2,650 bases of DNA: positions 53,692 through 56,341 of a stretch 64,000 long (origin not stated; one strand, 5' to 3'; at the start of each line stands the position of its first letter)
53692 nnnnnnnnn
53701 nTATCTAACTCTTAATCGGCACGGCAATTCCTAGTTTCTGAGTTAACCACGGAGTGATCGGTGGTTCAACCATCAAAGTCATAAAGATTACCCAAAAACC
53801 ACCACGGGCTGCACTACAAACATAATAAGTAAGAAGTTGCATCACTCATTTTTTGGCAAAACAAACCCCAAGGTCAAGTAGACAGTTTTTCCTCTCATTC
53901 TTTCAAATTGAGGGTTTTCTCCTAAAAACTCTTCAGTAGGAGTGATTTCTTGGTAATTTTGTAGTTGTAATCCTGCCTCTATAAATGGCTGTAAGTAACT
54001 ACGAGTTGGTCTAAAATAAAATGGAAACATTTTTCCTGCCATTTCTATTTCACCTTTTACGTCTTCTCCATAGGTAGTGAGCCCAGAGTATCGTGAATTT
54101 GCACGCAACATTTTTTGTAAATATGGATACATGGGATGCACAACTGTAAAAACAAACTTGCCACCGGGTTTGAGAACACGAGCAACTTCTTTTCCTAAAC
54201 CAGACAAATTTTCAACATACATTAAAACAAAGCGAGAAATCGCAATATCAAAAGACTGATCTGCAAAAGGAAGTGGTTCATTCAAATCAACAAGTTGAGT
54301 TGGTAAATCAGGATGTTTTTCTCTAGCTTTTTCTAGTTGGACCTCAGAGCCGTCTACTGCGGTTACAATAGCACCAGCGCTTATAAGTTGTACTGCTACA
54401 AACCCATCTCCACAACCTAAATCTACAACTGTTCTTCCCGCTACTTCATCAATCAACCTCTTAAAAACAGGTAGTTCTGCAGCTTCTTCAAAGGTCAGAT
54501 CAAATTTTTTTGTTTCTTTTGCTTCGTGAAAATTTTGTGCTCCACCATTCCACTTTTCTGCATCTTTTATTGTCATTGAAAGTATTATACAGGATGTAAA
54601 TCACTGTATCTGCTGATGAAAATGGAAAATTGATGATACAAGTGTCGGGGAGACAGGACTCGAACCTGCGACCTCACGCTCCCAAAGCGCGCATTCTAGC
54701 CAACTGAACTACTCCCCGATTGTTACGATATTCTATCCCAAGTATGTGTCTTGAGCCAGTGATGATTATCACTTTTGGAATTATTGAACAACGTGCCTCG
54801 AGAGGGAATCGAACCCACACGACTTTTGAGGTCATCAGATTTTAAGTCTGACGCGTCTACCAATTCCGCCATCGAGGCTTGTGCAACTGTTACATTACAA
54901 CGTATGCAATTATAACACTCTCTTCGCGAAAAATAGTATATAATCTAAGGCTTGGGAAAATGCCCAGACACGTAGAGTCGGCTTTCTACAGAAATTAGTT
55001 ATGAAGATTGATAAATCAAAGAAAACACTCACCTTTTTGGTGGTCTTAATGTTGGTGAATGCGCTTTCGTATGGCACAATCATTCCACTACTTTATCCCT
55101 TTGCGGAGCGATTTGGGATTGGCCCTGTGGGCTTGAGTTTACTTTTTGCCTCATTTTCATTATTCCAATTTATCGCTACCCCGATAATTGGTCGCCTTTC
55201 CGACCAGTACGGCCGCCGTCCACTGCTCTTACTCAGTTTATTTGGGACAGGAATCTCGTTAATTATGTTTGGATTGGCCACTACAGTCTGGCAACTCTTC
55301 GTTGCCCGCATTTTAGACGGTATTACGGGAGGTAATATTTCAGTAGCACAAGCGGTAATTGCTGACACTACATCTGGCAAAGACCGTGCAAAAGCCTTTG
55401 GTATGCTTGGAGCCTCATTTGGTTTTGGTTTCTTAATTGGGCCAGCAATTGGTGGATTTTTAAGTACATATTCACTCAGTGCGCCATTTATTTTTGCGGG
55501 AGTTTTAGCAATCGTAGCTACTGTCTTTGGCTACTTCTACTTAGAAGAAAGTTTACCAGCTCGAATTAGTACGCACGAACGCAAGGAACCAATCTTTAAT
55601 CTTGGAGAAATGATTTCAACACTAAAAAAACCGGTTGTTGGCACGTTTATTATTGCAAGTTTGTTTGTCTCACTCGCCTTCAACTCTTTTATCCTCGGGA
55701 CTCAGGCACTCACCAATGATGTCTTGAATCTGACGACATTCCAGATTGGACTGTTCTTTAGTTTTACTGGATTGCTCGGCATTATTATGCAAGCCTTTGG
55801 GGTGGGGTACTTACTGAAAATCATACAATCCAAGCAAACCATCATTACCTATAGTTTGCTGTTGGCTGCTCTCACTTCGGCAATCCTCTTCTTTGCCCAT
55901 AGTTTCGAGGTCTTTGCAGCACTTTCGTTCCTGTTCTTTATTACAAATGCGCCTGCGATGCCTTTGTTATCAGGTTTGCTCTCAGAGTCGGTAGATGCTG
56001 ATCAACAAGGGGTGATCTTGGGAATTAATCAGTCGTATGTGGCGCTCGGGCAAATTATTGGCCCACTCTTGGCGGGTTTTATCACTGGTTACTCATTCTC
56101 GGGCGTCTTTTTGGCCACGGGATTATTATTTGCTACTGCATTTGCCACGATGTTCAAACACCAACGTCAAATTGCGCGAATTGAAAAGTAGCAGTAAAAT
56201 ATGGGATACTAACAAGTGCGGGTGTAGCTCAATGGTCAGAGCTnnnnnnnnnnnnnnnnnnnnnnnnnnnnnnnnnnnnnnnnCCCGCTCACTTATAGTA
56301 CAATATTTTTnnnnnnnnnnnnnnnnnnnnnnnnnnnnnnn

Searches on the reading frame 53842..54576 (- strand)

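Call 18: search_protein_families(library=ncbifam, proteins=[window:53842-54576:-], max_evalue=0.00001)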
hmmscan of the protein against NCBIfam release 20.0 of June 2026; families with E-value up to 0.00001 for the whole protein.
window:53842-54576:- (244 aa): 30 families (the best 25 are shown)
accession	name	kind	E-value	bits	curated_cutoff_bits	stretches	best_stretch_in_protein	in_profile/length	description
NF045667.1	MTase_DVU1556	equivalog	1.2e-16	60.9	155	1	45-144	21-120/213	DVU_1556 family methyltransferase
NF007610.0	PRK10258.1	equivalog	2.8e-15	56.4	342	1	43-153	39-149/251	malonyl-ACP O-methyltransferase BioC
TIGR02072.1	BioC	equivalog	2.7e-13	50.3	184.95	1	46-219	34-220/244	malonyl-ACP O-methyltransferase BioC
NF001241.0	PRK00216.1-2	equivalog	2.8e-13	50.1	327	1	41-144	46-148/231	demethylmenaquinone methyltransferase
NF047649.1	MTase_UXPK_star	exception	3.7e-13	49.1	460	1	46-143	77-181/283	methyltransferase/UXPK-star double selenoprotein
TIGR01934.1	MenG_MenH_UbiE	subfamily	1.2e-12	47.6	158.35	1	41-143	34-141/223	ubiquinone/menaquinone biosynthesis methyltransferase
NF043040.1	corrin_prot_MT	hypoth_equivalog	1.5e-12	47.4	180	1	39-143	32-147/216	corrinoid protein-associated methyltransferase CpaM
NF041537.1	ArsM_AhpD_UU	exception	3.1e-12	46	510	1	46-144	76-181/345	arsenite methyltransferase/AhpD domain selenoprotein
NF045649.1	2X_seleno_MduS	exception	6.9e-12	45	380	1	47-145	42-149/338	methyltransferase domain-containing selenoprotein MduS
TIGR01983.1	UbiG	equivalog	1.8e-11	43.8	102.95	1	37-146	45-154/228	bifunctional 2-polyprenyl-6-hydroxyphenol methylase/3-demethylubiquinol 3-O-methyltransferase UbiG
NF008823.0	PRK11873.1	subfamily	2.2e-10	40.5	263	1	46-144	77-182/272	arsenite methyltransferase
NF001244.0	PRK00216.1-5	equivalog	7.1e-10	38.6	216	1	43-143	45-153/236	bifunctional demethylmenaquinone methyltransferase/2-methoxy-6-polyprenyl-1,4-benzoquinol methylase UbiE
NF041820.1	daptide_MTase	equivalog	7.5e-10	38.7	175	1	26-148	17-147/243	daptide-type RiPP biosynthesis methyltransferase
NF045825.1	FAmtase_mtf2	equivalog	1.3e-09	37.7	400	1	44-146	56-161/248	fatty-acid O-methyltransferase Mtf2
NF040539.1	AST_met_ArsM_2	exception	1.6e-09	38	240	1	38-151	48-171/262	putative arsinothricin biosynthesis methyltransferase ArsM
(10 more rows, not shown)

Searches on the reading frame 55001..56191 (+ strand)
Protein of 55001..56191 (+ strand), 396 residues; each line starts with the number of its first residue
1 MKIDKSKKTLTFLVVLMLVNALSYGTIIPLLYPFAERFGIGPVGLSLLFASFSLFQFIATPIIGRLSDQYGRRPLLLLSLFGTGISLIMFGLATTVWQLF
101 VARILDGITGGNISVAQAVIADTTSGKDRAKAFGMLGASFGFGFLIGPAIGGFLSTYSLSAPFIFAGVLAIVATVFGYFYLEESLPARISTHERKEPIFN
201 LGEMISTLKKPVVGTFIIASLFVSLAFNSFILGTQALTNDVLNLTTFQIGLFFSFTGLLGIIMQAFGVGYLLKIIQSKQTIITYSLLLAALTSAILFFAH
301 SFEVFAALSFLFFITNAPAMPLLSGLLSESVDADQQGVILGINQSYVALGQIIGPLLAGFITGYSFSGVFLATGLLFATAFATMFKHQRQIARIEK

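Call 18: search_protein_families(library=ncbifam, proteins=[window:55001-56191:+], max_evalue=0.00001)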
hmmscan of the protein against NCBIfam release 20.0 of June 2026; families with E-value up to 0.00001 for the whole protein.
window:55001-56191:+ (396 aa): 44 families (the best 25 are shown)
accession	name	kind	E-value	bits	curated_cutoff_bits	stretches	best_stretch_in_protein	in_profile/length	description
NF012174.0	tet_MFS_A_B_C_D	equivalog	4.8e-60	203.4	475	1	8-366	2-360/382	Tet(A)/Tet(B)/Tet(C) family tetracycline efflux MFS transporter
NF012207.0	tet_MFS_H_J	exception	9.5e-46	156.6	700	1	9-389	4-389/392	Tet(H)/Tet(J) family tetracycline efflux MFS transporter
NF045486.1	tet_MFS_30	exception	1.5e-44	152.8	730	1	8-376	3-370/392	tetracycline efflux MFS transporter Tet(30)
NF012191.0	tet_MFS_C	exception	8.4e-43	146.8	850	1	45-366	45-363/396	tetracycline efflux MFS transporter Tet(C)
NF012195.0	tet_MFS_H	exception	1.1e-42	146.6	840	1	8-390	3-390/392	tetracycline efflux MFS transporter Tet(H)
NF012194.0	tet_MFS_J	exception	9.7e-42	143.3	870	1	10-368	5-367/398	tetracycline efflux MFS transporter Tet(J)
NF045488.1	tet_MFS_62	exception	1.7e-40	139.3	775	1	8-382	2-380/385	tetracycline efflux MFS transporter Tet(62)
NF012190.1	tet_MFS_B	exception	1.5e-39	136.1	850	1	13-366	8-361/400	tetracycline efflux MFS transporter Tet(B)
NF012187.0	tet_MFS_E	exception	1.7e-39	136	820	1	8-362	3-358/405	tetracycline efflux MFS transporter Tet(E)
NF012177.1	tet_MFS_42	exception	7.3e-38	130.9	850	1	47-361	40-358/411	tetracycline efflux MFS transporter Tet(42)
NF012193.0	tet_MFS_A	exception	4.6e-37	127.9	840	1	45-363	44-359/394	tetracycline efflux MFS transporter Tet(A)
NF045684.1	tet_MFS_65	exception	2.6e-35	122.3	800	1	21-380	9-364/383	tetracycline efflux MFS transporter Tet(65)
NF012192.0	tet_MFS_G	exception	9.2e-35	120.4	800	1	20-366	15-359/391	tetracycline efflux MFS transporter Tet(G)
NF012186.0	tet_MFS_D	exception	5.1e-34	117.9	775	1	13-363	8-356/394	tetracycline efflux MFS transporter Tet(D)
TIGR00880.1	2_A_01_02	superfamily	4.3e-33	114.4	131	2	46-183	1-140/141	multidrug resistance protein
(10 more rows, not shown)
